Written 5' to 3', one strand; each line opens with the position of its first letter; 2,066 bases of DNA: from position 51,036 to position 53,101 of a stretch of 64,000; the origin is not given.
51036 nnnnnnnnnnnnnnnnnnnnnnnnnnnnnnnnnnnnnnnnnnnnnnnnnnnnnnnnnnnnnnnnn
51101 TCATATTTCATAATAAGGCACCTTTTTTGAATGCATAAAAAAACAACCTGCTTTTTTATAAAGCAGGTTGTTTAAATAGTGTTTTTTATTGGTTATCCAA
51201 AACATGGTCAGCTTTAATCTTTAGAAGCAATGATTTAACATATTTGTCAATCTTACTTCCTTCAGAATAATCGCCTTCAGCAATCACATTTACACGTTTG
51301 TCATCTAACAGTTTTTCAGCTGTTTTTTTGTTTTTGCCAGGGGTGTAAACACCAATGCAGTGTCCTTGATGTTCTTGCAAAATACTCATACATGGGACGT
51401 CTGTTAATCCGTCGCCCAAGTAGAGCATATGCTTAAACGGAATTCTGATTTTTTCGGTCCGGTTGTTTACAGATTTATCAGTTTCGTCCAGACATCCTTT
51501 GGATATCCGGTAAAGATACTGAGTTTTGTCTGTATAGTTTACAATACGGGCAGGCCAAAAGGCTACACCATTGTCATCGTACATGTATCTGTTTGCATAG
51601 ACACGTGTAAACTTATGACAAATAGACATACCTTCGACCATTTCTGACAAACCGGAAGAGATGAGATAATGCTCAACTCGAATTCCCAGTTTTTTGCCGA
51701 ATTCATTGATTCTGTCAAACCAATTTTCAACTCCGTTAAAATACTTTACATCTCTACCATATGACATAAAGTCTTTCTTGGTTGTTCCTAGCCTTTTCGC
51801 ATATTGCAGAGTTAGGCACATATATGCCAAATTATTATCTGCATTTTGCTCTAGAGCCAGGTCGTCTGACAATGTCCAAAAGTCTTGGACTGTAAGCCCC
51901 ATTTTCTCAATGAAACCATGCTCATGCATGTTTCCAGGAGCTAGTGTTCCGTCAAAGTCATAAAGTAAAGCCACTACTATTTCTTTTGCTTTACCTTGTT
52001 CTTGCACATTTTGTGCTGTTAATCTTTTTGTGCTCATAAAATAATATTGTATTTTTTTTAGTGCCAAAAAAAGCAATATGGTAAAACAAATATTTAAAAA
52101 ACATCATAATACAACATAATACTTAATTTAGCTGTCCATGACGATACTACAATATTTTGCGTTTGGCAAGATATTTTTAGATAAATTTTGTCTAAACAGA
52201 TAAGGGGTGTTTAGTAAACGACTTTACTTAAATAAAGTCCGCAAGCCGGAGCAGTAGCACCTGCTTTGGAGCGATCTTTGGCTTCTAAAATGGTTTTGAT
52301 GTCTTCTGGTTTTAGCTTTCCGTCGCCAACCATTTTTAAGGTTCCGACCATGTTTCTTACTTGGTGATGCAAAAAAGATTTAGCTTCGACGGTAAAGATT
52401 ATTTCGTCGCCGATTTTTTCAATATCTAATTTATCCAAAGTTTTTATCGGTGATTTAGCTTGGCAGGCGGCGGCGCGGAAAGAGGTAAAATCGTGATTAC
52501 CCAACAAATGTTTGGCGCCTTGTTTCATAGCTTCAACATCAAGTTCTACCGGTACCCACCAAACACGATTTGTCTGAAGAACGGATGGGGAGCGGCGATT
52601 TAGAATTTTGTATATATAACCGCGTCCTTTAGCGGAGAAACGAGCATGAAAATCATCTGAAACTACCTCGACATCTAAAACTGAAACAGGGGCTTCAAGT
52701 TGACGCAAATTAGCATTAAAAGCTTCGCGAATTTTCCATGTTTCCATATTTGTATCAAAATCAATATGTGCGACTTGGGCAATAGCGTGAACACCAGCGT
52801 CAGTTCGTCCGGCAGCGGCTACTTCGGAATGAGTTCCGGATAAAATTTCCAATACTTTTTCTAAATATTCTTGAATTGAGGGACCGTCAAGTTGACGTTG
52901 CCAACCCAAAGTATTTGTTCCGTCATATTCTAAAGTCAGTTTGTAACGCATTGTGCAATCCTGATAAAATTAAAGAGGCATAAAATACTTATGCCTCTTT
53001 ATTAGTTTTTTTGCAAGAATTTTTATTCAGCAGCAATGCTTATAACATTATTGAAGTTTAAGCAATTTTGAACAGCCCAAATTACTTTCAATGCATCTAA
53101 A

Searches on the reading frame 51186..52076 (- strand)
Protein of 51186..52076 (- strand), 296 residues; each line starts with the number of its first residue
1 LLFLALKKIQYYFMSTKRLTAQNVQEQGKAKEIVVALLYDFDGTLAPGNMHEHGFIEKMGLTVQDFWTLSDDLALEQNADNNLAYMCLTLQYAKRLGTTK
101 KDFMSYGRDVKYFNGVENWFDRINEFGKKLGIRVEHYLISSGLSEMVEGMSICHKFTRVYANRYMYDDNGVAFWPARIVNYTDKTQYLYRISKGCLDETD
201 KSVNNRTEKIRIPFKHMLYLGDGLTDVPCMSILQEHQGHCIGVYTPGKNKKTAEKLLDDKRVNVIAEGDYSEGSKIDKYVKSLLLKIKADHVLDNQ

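Call 87: search_protein_families(library=pfam, proteins=[window:51186-52076:-], max_evalue=0.00001)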
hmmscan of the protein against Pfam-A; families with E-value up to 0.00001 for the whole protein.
window:51186-52076:- (296 aa): 1 family
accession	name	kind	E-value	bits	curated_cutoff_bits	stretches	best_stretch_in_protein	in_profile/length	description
PF12710.13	HAD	-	8.4e-06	26.8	27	0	38-230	2-188/189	haloacid dehalogenase-like hydrolase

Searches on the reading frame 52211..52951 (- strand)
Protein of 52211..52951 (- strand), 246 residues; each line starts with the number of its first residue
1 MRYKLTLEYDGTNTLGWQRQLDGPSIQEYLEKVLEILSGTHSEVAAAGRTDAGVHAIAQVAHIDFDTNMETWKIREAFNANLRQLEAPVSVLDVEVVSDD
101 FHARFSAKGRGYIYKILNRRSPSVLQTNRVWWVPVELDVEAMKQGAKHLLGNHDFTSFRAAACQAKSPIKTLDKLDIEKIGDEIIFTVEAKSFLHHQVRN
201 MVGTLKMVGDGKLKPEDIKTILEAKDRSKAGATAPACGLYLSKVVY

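Call 87: search_protein_families(library=pfam, proteins=[window:52211-52951:-], max_evalue=0.00001)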
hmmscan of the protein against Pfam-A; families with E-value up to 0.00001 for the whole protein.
window:52211-52951:- (246 aa): 1 family
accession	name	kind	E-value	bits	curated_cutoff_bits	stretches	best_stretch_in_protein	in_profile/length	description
PF01416.25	PseudoU_synth_1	-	2.1e-42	144.4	23.3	2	146-246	2-107/108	tRNA pseudouridine synthase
